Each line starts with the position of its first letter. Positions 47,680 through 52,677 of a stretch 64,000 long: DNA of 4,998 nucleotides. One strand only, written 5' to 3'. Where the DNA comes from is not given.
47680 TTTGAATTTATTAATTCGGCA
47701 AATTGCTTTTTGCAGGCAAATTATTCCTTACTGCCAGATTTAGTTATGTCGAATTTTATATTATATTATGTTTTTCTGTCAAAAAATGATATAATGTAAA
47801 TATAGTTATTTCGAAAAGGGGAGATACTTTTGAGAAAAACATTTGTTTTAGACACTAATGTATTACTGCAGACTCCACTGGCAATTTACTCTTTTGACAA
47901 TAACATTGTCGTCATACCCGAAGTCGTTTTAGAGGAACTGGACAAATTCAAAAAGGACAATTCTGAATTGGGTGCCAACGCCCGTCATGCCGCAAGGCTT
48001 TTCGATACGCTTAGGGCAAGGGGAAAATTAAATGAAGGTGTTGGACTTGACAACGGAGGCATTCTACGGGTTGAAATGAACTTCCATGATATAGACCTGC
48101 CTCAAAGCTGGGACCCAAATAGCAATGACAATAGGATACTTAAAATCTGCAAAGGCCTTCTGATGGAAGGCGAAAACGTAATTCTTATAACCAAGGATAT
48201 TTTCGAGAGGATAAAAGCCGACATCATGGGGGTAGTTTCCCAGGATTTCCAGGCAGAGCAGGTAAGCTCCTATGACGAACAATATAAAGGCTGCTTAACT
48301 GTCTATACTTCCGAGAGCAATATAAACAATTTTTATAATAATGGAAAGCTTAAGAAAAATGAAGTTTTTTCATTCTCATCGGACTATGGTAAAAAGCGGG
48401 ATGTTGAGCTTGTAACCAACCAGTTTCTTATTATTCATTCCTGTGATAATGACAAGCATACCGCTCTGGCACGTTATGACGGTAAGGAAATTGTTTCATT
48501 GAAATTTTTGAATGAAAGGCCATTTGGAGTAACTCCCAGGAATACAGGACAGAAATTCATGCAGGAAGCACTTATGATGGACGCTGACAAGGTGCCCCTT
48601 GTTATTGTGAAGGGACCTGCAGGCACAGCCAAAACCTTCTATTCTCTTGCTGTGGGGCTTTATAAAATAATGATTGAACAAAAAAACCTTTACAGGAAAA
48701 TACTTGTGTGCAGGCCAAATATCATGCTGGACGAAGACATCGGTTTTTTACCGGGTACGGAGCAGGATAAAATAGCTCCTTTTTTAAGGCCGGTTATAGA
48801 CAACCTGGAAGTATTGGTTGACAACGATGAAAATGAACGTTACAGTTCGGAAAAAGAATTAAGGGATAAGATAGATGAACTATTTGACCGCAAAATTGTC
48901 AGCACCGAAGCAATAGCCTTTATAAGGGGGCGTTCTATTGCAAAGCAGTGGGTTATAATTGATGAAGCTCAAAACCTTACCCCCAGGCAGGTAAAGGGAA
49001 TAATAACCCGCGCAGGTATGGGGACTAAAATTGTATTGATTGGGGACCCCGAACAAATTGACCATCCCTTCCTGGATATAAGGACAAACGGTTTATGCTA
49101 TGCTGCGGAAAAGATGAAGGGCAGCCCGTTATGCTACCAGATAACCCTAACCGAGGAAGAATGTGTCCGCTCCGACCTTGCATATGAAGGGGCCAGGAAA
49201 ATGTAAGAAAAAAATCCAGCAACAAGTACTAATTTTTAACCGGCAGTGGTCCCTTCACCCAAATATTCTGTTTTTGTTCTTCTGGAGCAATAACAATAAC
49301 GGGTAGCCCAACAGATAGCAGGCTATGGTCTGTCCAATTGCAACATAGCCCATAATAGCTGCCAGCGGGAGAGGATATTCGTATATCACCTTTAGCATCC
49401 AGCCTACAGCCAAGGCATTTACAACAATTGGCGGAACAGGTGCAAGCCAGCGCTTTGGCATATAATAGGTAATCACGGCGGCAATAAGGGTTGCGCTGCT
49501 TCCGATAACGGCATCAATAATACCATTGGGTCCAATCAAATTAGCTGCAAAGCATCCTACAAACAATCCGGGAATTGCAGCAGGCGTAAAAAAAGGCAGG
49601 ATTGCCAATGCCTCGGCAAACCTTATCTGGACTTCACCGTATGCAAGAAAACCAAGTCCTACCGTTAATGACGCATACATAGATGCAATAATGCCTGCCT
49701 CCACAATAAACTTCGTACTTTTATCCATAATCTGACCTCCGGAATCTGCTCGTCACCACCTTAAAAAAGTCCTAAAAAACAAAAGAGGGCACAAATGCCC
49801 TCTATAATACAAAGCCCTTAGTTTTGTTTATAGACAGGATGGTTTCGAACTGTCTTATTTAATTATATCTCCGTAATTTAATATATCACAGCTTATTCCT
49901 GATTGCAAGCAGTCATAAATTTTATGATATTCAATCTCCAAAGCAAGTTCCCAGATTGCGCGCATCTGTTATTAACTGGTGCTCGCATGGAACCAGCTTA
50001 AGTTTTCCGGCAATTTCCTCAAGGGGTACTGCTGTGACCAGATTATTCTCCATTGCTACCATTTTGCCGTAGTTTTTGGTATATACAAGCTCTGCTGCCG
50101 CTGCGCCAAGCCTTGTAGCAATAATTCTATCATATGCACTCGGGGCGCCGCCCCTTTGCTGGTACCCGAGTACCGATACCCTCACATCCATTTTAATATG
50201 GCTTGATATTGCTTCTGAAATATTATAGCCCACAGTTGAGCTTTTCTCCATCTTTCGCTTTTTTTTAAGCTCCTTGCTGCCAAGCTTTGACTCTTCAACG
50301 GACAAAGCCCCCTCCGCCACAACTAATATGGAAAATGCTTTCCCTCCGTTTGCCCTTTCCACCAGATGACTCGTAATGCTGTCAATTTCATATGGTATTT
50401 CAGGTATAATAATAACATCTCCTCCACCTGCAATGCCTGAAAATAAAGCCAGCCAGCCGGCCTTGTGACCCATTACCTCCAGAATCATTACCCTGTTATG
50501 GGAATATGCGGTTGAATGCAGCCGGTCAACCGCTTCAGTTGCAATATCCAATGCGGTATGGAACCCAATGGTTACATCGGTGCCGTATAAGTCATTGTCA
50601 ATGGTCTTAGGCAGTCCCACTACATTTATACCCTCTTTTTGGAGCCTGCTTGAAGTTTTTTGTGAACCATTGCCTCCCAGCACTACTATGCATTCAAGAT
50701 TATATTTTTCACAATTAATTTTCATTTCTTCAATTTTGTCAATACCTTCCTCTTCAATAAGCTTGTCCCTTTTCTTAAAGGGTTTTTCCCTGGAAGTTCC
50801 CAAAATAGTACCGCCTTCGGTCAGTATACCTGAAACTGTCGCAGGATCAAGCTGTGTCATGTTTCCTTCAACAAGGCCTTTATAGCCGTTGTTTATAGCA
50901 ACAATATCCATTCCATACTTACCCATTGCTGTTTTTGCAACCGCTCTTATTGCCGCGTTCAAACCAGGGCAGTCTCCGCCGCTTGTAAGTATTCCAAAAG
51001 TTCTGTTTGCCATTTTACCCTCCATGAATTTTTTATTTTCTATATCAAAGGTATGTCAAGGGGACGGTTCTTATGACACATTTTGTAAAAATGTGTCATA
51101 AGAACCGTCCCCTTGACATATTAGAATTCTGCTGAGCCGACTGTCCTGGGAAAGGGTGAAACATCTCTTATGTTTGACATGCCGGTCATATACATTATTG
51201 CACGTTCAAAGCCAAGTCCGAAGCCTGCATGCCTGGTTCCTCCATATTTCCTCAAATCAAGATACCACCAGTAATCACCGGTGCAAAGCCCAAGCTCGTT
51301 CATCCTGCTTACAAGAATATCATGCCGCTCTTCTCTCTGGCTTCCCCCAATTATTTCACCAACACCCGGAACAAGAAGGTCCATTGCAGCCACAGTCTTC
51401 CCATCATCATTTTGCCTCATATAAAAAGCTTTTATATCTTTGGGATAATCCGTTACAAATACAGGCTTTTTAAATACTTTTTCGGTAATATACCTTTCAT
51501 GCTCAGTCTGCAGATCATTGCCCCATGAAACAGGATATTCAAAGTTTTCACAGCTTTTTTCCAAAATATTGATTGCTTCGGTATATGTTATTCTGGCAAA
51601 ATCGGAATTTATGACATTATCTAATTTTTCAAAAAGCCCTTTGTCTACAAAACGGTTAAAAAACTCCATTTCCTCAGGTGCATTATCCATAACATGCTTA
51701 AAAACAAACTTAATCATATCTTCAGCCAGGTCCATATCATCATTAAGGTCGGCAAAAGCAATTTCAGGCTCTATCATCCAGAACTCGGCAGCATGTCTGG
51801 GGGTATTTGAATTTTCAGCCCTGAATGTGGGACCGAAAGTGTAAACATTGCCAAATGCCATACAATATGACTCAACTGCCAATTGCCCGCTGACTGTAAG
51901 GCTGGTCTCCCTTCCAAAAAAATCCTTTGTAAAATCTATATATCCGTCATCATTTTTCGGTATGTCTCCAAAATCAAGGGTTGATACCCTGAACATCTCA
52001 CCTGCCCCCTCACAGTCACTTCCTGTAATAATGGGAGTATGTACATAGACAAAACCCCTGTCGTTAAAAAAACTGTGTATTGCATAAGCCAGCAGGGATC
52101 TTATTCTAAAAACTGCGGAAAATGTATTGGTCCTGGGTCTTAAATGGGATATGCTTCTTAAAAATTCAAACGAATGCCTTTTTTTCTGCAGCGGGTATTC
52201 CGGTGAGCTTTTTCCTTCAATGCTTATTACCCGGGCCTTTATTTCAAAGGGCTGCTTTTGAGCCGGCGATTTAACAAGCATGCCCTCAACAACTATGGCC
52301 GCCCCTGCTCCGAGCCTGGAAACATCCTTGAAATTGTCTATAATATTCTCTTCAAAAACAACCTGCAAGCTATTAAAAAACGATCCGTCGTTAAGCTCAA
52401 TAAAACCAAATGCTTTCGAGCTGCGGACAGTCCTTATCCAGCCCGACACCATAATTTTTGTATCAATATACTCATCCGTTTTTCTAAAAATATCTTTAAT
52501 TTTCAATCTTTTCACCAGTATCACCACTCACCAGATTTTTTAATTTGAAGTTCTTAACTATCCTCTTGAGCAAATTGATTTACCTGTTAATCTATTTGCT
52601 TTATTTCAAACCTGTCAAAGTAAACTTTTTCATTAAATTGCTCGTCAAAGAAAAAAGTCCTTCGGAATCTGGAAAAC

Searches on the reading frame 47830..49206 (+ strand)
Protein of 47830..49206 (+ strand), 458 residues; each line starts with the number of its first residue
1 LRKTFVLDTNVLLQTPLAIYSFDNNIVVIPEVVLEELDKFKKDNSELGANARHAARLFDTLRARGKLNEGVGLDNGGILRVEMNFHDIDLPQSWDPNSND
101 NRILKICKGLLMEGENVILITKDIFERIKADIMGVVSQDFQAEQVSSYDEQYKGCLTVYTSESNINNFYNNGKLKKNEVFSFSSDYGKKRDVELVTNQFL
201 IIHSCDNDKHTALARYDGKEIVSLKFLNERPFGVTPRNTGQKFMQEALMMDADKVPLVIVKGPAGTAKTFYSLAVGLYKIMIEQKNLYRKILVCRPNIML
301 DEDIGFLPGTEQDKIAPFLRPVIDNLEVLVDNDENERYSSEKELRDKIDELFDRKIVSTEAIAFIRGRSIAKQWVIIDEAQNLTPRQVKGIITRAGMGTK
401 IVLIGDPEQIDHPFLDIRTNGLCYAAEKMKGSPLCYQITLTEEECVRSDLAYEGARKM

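Call 46: search_protein_families(library=pfam, proteins=[window:47830-49206:+], max_evalue=0.0001)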
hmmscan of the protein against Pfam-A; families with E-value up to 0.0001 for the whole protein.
window:47830-49206:+ (458 aa): 5 families
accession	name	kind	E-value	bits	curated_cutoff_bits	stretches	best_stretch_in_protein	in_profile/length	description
PF02562.22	PhoH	-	8.9e-46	156.4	27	1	234-451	2-197/205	PhoH-like protein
PF13638.12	PIN_4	-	1.8e-30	106.3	21.9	1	5-140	1-131/132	PIN domain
PF13604.12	AAA_30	-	8.5e-08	32.6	27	1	238-410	3-128/191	AAA domain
PF13086.12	AAA_11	-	1.6e-06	28.5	27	0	373-409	215-249/257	AAA domain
PF13245.12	AAA_19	-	1.2e-05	25.9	25.1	0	252-410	8-129/134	AAA domain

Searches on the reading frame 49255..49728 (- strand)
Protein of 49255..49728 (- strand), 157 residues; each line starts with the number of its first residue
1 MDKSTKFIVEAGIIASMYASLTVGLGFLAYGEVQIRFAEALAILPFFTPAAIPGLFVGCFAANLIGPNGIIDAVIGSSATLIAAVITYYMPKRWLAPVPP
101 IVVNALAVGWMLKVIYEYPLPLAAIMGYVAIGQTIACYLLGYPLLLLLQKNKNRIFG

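Call 91: search_protein_families(library=pfam, proteins=[window:49255-49728:-], max_evalue=0.0001)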
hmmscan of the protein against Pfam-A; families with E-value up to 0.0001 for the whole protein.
window:49255-49728:- (157 aa): 1 family
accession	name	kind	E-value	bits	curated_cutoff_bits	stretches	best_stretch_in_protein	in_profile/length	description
PF06177.16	QueT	-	2.7e-44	151.3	33.7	1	8-150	1-141/141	QueT transporter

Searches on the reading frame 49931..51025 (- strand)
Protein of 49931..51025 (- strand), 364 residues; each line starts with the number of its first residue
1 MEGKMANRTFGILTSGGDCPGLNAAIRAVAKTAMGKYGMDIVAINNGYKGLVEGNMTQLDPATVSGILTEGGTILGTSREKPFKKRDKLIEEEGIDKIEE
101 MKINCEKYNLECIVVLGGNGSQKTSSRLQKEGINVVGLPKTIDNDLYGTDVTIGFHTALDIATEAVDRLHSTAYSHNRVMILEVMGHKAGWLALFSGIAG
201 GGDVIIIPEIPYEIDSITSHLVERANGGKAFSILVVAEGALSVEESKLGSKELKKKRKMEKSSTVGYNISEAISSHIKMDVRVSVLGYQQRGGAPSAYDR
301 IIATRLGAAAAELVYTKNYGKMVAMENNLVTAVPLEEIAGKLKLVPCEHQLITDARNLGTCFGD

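Call 46: search_protein_families(library=pfam, proteins=[window:49931-51025:-], max_evalue=0.0001)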
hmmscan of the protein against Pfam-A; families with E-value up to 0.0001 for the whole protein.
window:49931-51025:- (364 aa): 1 family
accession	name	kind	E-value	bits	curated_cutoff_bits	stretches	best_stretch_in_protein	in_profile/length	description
PF00365.25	PFK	-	6.4e-104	347.6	30.9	1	10-313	2-276/277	Phosphofructokinase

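Call 86: find_encoding_contigs(protein=window:49931-51025:-, flank=2000, max_places=2)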
Protein window:49931-51025:- (364 aa): no gene with exactly this product is on record in the collection.
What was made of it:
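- Tried and rejected: An exact-sequence look-up of a window housekeeping protein, meant to identify the organism, found nothing on record (call 86).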

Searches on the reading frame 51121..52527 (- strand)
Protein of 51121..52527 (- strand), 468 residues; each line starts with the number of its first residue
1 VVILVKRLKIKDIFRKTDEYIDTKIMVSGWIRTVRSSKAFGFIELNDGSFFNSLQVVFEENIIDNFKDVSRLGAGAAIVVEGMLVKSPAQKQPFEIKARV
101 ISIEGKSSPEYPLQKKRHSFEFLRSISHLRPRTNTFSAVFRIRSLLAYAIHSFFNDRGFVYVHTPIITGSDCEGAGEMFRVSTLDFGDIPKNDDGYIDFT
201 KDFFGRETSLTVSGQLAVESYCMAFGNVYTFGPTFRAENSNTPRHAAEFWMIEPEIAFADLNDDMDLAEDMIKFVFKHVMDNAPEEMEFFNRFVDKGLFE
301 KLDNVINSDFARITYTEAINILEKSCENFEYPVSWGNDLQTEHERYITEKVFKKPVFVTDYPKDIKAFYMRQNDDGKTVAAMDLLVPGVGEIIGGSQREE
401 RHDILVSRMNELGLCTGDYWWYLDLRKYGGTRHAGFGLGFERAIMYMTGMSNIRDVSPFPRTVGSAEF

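Call 46: search_protein_families(library=pfam, proteins=[window:51121-52527:-], max_evalue=0.0001)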
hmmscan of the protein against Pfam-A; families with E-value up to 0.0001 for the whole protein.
window:51121-52527:- (468 aa): 2 families
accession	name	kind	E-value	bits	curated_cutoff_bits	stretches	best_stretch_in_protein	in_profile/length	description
PF00152.25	tRNA-synt_2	-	6.3e-69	232.8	25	1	127-462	9-307/308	tRNA synthetases class II (D, K and N)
PF01336.31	tRNA_anti-codon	-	5.9e-10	39.4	27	1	27-102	3-73/75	OB-fold nucleic acid binding domain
